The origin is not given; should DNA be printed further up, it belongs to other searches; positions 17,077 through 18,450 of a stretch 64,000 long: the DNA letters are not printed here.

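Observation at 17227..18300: Patatin-like phospholipase embedded in the phage tail/fibre module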

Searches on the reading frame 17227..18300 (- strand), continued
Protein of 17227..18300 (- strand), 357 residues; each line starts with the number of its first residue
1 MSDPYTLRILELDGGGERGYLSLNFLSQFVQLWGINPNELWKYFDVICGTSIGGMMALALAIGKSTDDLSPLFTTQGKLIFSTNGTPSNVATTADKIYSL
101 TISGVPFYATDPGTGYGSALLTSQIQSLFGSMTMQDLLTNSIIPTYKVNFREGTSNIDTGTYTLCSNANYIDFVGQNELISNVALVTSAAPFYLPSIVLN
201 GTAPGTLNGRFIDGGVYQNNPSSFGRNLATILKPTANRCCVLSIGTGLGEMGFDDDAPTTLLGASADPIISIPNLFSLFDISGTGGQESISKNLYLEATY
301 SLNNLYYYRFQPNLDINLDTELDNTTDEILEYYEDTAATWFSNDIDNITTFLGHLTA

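Call 27: search_solved_structures(query=window:17227-18300:-, max_evalue=0.01, show_alignments=2)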
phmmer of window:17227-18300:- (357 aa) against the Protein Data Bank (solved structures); distinct sequences matched with E-value up to 0.01: 9.
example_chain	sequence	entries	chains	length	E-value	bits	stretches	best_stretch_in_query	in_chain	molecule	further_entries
9wn1_A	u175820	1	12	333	4.4e-14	55.9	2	8-82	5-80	Patatin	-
9wn0_A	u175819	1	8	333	4.5e-14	55.9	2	8-82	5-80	Patatin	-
9kh6_A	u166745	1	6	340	4.9e-14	55.8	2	8-82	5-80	Patatin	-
9kh7_A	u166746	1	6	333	5.8e-13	52.3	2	8-82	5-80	CBASS cGAMP-activated phospholipase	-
8zr9_A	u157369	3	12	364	1.3e-11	47.9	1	6-81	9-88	CGAMP-activated phospholipase CapV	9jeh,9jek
9kej_A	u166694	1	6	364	3.3e-11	46.5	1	6-81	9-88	CGAMP-activated phospholipase CapV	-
9iom_A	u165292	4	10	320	3.8e-11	46.3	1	7-88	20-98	cUMP-AMP-activated phospholipase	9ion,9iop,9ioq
6aun_A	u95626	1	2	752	6.6e-05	25.8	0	9-66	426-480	PLA2G6, iPLA2beta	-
1oxw_A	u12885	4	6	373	0.0017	21.1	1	8-61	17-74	Patatin | Patatin-17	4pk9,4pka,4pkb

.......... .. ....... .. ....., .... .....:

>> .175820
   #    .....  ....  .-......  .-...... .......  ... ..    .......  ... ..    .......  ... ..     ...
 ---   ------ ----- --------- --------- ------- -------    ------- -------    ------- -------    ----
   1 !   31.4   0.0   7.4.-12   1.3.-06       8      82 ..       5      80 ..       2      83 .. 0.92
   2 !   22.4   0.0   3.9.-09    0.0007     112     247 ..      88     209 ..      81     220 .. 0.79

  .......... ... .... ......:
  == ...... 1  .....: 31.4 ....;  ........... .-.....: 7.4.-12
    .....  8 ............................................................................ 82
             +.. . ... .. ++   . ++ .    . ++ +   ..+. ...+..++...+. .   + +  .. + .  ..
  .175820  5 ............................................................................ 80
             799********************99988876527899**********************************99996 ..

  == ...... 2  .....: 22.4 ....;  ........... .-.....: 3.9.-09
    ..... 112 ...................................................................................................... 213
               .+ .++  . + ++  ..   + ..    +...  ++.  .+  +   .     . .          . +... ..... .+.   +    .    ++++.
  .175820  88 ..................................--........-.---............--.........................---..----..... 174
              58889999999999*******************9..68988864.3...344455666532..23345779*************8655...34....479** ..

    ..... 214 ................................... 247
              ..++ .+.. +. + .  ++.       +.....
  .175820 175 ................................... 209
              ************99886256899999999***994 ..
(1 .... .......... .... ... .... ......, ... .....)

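Call 28: search_protein_families(library=padloc, proteins=[window:17227-18300:-], max_evalue=0.01)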
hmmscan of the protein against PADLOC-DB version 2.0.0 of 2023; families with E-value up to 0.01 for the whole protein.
window:17227-18300:- (357 aa): 4 families
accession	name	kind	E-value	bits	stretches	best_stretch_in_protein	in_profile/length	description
PDLC00758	Effector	-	3.5e-42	142.9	1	6-352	5-319/331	Phospholipase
PDLC00757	Effector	-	4.7e-36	122.8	1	6-257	9-230/331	Phospholipase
PDLC00755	Effector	-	2.7e-15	54.3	1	6-82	10-83/311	Phospholipase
PDLC00756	Effector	-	1.8e-14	51.7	1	58-251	1-164/280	Phospholipase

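Call 29: search_protein_families(library=ncbifam, proteins=[window:17227-18300:-], max_evalue=0.01)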
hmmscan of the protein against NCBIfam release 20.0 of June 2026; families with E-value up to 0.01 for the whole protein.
window:17227-18300:- (357 aa): 2 families
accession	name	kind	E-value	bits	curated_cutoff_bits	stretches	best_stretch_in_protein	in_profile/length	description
NF041079.1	CBASS_lipase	equivalog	6.7e-38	130.7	200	1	8-258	2-218/317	CBASS cGAMP-activated phospholipase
NF053870.1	DS2_1_antiphage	equivalog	1.5e-13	50.8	400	1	8-81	1-71/299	anti-phage phospholipase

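Call 39: search_solved_structures(query=A2, max_evalue=0.001, show_alignments=5)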
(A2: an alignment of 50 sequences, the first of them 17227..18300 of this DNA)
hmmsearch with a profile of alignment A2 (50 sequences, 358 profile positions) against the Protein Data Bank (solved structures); distinct sequences matched with E-value up to 0.001: 9.
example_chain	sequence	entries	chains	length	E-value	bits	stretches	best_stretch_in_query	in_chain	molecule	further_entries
9wn1_A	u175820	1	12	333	4.8e-33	118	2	114-248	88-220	Patatin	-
9wn0_A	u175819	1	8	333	4.8e-33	118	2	114-248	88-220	Patatin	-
9kh6_A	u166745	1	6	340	5.3e-33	117.9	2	114-248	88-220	Patatin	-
9kh7_A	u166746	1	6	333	8.8e-32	113.9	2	114-248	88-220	CBASS cGAMP-activated phospholipase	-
8zr9_A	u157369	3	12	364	5e-25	91.7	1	5-216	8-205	CGAMP-activated phospholipase CapV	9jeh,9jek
9kej_A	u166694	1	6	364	2.7e-24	89.2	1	5-216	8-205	CGAMP-activated phospholipase CapV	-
1oxw_A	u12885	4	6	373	6.5e-21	78.2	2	115-254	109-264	Patatin | Patatin-17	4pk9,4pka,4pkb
9iom_A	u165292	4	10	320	1.7e-17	66.9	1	4-98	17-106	cUMP-AMP-activated phospholipase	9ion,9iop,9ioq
6aun_A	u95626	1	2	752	1.2e-07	34.5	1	8-75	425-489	PLA2G6, iPLA2beta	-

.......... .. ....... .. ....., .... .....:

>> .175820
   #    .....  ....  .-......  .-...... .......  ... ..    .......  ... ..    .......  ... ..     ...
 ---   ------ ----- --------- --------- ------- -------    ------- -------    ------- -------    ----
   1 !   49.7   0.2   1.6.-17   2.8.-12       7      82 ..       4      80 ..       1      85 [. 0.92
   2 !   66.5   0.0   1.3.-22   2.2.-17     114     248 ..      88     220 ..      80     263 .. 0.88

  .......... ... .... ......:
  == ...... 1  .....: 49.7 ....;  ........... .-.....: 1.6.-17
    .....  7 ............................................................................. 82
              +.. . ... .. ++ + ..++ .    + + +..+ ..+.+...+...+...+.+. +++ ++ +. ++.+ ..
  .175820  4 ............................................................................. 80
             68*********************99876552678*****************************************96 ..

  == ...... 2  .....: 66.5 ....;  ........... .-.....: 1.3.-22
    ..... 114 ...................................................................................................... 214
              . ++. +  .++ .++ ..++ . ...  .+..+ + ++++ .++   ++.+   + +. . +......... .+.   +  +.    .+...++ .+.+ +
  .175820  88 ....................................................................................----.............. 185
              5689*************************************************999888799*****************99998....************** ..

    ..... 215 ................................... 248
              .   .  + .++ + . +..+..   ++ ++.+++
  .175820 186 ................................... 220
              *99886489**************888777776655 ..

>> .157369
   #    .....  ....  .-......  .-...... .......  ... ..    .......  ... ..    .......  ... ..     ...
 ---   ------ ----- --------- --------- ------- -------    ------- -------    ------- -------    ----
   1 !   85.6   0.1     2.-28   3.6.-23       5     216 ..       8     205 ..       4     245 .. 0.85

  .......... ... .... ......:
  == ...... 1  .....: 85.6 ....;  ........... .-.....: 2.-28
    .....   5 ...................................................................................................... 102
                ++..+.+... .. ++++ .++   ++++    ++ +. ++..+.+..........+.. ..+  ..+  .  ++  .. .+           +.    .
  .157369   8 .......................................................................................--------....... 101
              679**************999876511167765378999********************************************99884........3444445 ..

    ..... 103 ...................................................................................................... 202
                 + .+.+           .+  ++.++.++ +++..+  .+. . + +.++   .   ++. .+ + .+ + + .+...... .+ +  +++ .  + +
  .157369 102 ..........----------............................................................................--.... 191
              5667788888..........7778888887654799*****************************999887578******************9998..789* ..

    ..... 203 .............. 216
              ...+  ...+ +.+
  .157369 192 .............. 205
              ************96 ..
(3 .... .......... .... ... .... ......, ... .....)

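Call 44: predict_structure(alignment_id=A2)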
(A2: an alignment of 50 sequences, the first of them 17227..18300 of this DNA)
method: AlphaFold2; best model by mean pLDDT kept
length: 357 residues; sequences in the alignment: 50
mean_pLDDT: 89.2   pTM: 0.90
mean pLDDT of the five models: 89.2, 88.0, 87.6, 85.6, 83.7
residues with pLDDT >= 90: 250; 70-90: 78; 50-70: 20; < 50: 9
segments of 3 or more residues with pLDDT < 50: 254-262
pLDDT, mean of each block of 10 residues (from residue 1): 88 90 98 97 96 96 97 96 92 82 87 95 97 98 92 82 93 95 94 92 94 73 92 95 83 44 66 77 71 93 95 89 93 98 98 95
secondary structure, 60 per line:
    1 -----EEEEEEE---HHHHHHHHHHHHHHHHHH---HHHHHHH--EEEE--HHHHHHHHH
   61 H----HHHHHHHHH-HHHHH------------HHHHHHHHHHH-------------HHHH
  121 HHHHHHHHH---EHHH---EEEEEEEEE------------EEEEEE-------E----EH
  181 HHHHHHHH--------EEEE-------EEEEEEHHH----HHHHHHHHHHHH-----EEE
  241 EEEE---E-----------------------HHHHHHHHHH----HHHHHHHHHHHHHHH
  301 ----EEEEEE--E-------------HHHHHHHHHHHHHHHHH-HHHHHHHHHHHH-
elements in order: E6-12 H16-33 H37-43 E46-49 H52-61 H66-74 H76-80 H93-103 H117-129 E140-148 E161-166 H180-188 E197-200 E208-213 H221-232 E238-244 H272-281 H286-300 E305-310 H327-343 H345-356

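Call 47: fold_search(model_id=the predicted structure, library=pdb)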
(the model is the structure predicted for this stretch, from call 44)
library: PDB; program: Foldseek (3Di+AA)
matches with E <= 10: 947; with E <= 0.001: 24
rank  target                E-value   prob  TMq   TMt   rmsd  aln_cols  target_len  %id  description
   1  9kh6_A                4.1e-17  1.00  0.64  0.68   7.1       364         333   23  cryo-EM structure of lipase/ligand/substrate complex (released 2026-03-04)
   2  8zr9_A                1.4e-15  1.00  0.69  0.72   6.4       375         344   22  Cryo-EM structure of AbCapV filemant bound with 3',3'-cGAMP (released 2025-11-19)
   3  9jek_D                3.1e-15  1.00  0.68  0.70   6.6       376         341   23  Cryo-EM structure of AbCapV tetramer, intermediate form (released 2025-11-19)
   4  9ioq                  8.0e-15  1.00  0.67  0.76   5.7       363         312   19  Crystal structure of CapE bound cUA (released 2025-05-21)
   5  9kej_A                1.1e-14  1.00  0.67  0.69   6.6       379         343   22  Cryo-EM structure of AbCapV S58A filament bound with 3'3'-cGAMP (released 2025-11-12)
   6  9ion_C                1.2e-14  1.00  0.66  0.77   5.2       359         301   18  Cryo-EM structure of cUA bound CapE filament (released 2025-05-21)
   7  1oxw_C                1.2e-14  1.00  0.67  0.66   6.4       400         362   21  The Crystal Structure of SeMet Patatin (released 2003-05-27)
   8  1oxw_B                1.7e-14  1.00  0.67  0.66   6.5       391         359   20  The Crystal Structure of SeMet Patatin (released 2003-05-27)
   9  9jeh_A                2.2e-14  1.00  0.68  0.71   4.6       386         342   21  Cryo-EM structure of AbCapV dimer, apo form (released 2025-11-19)
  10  4pka                  3.8e-14  1.00  0.66  0.66   7.0       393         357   19  Crystal structure of patatin aged with diisopropylphosphorofluoridate (released 2014-10-01)
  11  9iom                  5.4e-14  1.00  0.64  0.74   5.9       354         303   18  CapE apo form (released 2025-05-21)
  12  4pkb                  5.4e-14  1.00  0.67  0.67   6.3       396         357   20  CRYSTAL STRUCTURE OF PATATIN-17 COMPLEXED WITH METHYL ARACHIDONYL FLUOROPHOSPHONATE (MAFP) (released 2014-10-01)
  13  9iop_C                6.4e-14  1.00  0.67  0.77   4.8       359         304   18  Cryo-EM structure of cUA and MAFP bound CapE filament (released 2025-05-21)
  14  9ion_A                6.8e-14  1.00  0.66  0.76   5.2       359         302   18  Cryo-EM structure of cUA bound CapE filament (released 2025-05-21)
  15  1oxw_A                8.1e-14  1.00  0.68  0.67   6.6       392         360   19  The Crystal Structure of SeMet Patatin (released 2003-05-27)
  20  4akf                  1.7e-06  1.00  0.36  0.25  15.8       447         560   14  Crystal structure of VipD from Legionella pneumophila (released 2012-12-26)
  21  4qmk_A                2.0e-05  1.00  0.33  0.24  16.0       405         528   12  Crystal structure of type III effector protein ExoU (exoU) (released 2014-12-17)
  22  4qmk_B                1.8e-04  1.00  0.35  0.26  14.3       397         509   11  Crystal structure of type III effector protein ExoU (exoU) (released 2014-12-17)
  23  4akx_B                6.4e-04  0.92  0.29  0.21  13.1       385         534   13  Structure of the heterodimeric complex ExoU-SpcU from the type III secretion system (T3SS) of Pseudomonas aeruginosa (released 2012-04-18)
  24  3tu3_B                6.8e-04  0.96  0.28  0.20  13.7       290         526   15  1.92 Angstrom resolution crystal structure of the full-length SpcU in complex with full-length ExoU from the type III  (released 2012-05-23)
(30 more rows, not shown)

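Call 53: fold_search(model_id=the predicted structure, library=viral)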
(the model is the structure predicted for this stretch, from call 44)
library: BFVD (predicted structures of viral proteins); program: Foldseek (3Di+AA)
matches with E <= 10: 293; with E <= 0.001: 33
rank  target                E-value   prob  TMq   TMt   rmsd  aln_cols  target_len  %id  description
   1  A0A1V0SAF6            4.8e-17  1.00  0.65  0.71   7.1       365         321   22  Patatin-like phospholipase [Catovirus CTV1]
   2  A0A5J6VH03            4.7e-10  1.00  0.61  0.57   5.6       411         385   15  Patatin-like phospholipase [Megaviridae environmental sample]
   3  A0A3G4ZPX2            5.2e-10  1.00  0.53  0.61   6.1       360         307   16  Patatin-like phospholipase family protein [Barrevirus sp.]
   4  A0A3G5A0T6            7.9e-10  1.00  0.53  0.60   7.5       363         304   18  NTE family protein [Harvfovirus sp.]
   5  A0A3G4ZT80            1.4e-09  1.00  0.52  0.50  10.6       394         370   14  Patatin [Edafosvirus sp.]
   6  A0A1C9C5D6            2.1e-09  1.00  0.51  0.59   7.2       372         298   15  Putative esterase [Heterosigma akashiwo virus 01]
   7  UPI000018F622         5.6e-09  1.00  0.49  0.53   9.4       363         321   16  (no name look-up for this kind of identifier)
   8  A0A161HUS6            8.0e-09  1.00  0.54  0.57   7.0       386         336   14  PNPLA domain-containing protein [Powai lake megavirus]
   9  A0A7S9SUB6            9.0e-09  1.00  0.47  0.51  10.5       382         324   15  PNPLA domain-containing protein [Virus NIOZ-UU159]
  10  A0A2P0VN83            9.6e-09  1.00  0.53  0.60   9.7       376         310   11  Patatin-like phospholipase [Tetraselmis virus 1]
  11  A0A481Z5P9            1.1e-08  1.00  0.49  0.48   8.9       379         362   13  Patatin-like phospholipase [Pithovirus LCPAC103]
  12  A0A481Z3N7            1.2e-08  1.00  0.48  0.39   8.7       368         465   16  Patatin-like phospholipase [Mimivirus LCMiAC02]
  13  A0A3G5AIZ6            1.4e-08  1.00  0.51  0.49   8.2       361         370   14  Patatin-like phospholipase [Solumvirus sp.]
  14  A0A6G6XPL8            2.2e-08  1.00  0.47  0.54   7.3       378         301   16  (no name in the UniProt tables at hand)
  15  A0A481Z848            3.5e-08  1.00  0.47  0.56   8.5       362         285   16  Patatin-like phospholipase [Pithovirus LCPAC304]
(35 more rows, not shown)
